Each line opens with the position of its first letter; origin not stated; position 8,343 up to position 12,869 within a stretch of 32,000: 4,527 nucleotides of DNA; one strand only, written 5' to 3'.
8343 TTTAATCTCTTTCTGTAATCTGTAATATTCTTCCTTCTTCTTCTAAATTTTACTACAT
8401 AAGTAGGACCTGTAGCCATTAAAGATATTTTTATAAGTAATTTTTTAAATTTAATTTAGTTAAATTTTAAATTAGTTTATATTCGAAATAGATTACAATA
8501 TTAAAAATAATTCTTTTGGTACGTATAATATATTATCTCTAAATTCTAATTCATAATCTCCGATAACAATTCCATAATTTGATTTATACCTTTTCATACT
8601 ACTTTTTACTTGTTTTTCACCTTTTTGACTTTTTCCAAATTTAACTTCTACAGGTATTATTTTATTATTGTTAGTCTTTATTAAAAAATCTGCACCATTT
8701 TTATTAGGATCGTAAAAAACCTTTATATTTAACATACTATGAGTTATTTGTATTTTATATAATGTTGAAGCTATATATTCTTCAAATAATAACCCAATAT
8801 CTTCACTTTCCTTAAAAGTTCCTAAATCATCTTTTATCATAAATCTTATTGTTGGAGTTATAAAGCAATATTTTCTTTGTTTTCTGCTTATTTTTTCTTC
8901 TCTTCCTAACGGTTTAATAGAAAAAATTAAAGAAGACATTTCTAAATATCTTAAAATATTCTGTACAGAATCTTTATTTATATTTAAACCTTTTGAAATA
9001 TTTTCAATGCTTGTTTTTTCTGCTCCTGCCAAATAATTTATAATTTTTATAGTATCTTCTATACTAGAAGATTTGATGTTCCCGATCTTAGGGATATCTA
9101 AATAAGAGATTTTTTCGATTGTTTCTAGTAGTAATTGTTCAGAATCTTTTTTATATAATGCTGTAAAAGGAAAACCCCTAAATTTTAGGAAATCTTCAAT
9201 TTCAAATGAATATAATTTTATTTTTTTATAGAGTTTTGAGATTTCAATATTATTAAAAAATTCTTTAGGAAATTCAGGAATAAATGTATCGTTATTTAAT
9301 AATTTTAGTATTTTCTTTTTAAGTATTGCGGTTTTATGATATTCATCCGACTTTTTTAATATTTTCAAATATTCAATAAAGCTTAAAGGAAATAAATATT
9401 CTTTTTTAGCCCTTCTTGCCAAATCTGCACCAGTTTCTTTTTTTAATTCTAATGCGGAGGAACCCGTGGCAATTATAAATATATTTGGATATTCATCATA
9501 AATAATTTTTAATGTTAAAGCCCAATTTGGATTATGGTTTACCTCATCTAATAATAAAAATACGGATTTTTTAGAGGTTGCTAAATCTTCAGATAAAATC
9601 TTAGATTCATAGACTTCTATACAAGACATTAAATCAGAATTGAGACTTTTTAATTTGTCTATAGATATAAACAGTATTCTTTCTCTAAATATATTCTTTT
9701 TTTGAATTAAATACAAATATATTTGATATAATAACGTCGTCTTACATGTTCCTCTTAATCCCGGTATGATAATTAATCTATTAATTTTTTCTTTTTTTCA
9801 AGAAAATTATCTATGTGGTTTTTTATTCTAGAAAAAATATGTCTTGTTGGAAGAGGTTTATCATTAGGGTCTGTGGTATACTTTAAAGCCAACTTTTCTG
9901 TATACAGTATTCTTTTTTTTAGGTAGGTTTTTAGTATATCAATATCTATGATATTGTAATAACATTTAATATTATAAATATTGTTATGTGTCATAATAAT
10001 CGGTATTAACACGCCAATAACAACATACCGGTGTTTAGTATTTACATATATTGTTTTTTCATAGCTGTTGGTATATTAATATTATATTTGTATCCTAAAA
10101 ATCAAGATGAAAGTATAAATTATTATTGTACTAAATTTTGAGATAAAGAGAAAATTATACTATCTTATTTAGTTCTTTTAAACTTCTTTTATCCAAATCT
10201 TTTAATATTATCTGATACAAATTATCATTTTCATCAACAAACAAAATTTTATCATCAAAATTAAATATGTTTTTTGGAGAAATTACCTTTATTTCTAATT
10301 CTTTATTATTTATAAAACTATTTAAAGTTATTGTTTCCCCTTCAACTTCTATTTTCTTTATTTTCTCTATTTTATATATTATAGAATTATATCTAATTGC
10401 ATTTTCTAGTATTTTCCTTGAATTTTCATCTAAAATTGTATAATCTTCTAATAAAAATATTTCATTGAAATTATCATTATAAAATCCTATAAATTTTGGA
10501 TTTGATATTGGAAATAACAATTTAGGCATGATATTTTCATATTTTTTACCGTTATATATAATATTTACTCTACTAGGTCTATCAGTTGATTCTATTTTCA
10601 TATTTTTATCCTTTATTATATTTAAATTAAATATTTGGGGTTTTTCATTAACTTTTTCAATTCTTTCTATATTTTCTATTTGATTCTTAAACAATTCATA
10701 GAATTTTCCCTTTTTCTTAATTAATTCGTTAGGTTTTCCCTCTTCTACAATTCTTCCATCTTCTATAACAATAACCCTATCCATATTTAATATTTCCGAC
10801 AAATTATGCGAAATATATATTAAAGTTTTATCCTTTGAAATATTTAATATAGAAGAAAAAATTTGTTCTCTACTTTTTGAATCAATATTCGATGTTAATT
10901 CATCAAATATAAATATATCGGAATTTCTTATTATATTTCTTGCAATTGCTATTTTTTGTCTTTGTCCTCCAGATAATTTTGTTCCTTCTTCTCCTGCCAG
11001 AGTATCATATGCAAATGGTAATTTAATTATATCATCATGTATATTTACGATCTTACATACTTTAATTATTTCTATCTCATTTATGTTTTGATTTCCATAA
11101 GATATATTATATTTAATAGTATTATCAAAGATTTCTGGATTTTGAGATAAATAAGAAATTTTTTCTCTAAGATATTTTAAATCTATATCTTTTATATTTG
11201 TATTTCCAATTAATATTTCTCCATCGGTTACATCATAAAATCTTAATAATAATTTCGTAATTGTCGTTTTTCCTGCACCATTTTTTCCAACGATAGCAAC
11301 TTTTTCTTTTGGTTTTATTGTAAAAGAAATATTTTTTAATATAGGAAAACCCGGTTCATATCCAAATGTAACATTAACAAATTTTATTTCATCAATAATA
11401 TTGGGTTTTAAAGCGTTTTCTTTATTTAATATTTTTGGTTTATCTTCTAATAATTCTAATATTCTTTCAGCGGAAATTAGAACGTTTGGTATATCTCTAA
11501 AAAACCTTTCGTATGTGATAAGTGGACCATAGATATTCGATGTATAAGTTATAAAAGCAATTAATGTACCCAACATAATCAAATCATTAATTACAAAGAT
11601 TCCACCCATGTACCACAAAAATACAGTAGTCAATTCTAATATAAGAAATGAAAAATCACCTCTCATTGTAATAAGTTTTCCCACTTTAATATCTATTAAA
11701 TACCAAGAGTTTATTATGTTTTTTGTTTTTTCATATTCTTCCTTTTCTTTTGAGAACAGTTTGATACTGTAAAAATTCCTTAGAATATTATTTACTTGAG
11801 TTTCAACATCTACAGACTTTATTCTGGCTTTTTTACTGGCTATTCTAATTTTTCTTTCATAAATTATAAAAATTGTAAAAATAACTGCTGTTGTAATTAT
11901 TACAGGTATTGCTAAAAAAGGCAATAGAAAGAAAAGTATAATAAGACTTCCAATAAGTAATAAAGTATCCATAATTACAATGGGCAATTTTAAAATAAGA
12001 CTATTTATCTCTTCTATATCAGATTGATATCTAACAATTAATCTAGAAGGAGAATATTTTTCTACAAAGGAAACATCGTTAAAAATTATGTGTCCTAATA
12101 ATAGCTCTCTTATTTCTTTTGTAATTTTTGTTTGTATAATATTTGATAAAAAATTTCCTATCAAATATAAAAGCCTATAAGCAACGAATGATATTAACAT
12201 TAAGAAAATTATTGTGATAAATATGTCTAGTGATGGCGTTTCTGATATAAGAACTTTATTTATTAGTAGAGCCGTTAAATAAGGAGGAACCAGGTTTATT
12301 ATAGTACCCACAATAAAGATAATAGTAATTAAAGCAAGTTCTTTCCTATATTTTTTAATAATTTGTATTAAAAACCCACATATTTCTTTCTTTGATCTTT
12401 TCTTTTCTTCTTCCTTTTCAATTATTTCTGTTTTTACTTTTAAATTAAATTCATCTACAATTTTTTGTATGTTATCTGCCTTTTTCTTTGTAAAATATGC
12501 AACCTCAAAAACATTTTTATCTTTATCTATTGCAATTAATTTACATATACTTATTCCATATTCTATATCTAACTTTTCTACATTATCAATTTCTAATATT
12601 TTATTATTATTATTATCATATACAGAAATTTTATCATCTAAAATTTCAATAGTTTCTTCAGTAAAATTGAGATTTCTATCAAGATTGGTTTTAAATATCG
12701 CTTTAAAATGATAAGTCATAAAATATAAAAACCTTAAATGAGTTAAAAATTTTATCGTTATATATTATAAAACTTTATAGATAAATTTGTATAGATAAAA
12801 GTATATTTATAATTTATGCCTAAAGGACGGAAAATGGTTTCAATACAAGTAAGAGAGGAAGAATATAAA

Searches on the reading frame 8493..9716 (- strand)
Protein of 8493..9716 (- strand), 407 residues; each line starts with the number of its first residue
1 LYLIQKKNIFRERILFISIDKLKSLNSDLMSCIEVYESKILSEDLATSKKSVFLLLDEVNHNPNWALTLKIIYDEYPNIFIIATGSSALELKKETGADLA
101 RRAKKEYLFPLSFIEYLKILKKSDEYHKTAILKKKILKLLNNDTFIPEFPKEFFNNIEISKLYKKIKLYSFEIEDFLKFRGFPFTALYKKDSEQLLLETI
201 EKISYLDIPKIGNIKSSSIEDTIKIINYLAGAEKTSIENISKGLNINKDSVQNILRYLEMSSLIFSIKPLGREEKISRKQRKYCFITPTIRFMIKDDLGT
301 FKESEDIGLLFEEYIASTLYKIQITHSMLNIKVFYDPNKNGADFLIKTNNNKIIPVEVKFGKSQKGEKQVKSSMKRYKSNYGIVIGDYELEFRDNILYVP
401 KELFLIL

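Call 28: search_protein_families(library=pfam, proteins=[window:8493-9716:-], max_evalue=0.001)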
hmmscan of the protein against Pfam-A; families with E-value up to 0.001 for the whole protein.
window:8493-9716:- (407 aa): 2 families
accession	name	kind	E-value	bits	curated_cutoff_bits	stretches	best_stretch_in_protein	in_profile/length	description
PF13173.12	AAA_14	-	6.6e-19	68.6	27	1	6-117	25-129/129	AAA domain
PF13635.12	DUF4143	-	6.3e-15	55.7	28.1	1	207-360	3-159/160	Domain of unknown function (DUF4143)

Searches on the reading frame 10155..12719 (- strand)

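Call 28: search_protein_families(library=pfam, proteins=[window:10155-12719:-], max_evalue=0.001)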
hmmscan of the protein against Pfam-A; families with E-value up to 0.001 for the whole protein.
window:10155-12719:- (854 aa): 4 families
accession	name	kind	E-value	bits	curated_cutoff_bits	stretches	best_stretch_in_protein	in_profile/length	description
PF00005.33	ABC_tran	-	1e-30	107.6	25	1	461-609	1-136/137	ABC transporter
PF00664.28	ABC_membrane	-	5.7e-24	85.7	28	1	129-399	2-273/274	ABC transporter transmembrane region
PF08909.16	DUF1854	-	8.3e-22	77.9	26.8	1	727-851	1-128/130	Domain of unknown function (DUF1854)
PF02463.25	SMC_N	-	1.4e-06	28.4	40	1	543-652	115-211/220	RecF/RecN/SMC N terminal domain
